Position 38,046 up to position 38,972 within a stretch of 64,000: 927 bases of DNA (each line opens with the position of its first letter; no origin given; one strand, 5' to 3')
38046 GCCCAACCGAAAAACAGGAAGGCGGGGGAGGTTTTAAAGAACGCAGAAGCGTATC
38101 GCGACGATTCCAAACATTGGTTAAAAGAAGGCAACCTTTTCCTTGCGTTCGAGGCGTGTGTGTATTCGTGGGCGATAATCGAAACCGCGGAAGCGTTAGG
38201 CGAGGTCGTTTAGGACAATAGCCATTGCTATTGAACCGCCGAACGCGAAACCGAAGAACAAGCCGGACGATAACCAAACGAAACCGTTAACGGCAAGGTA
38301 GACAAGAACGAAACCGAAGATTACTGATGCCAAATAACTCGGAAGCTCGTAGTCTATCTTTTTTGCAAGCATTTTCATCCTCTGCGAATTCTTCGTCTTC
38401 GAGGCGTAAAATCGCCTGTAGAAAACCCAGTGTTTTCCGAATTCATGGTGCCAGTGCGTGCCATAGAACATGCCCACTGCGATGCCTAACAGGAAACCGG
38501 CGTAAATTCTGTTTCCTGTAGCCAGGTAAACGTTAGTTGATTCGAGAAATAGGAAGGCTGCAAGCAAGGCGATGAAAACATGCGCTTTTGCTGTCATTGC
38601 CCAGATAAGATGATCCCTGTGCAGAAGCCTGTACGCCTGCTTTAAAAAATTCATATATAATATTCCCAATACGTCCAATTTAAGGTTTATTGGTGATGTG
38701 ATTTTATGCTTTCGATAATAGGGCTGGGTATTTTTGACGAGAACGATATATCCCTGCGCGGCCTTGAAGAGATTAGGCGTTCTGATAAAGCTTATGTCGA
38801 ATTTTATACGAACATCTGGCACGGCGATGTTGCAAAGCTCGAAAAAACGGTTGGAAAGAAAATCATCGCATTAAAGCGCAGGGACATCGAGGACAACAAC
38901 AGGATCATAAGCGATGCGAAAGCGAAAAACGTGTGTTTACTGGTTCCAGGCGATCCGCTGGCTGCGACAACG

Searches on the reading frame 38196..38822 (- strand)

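Call 15: search_protein_families(library=pfam, proteins=[window:38196-38822:-], max_evalue=0.1)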
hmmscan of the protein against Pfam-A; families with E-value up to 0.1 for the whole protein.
window:38196-38822:- (208 aa): 1 family
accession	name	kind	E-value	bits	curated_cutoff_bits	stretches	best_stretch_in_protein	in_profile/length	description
PF05101.18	VirB3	-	0.096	13.5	23.9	1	67-133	9-68/84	Type IV secretory pathway, VirB3-like protein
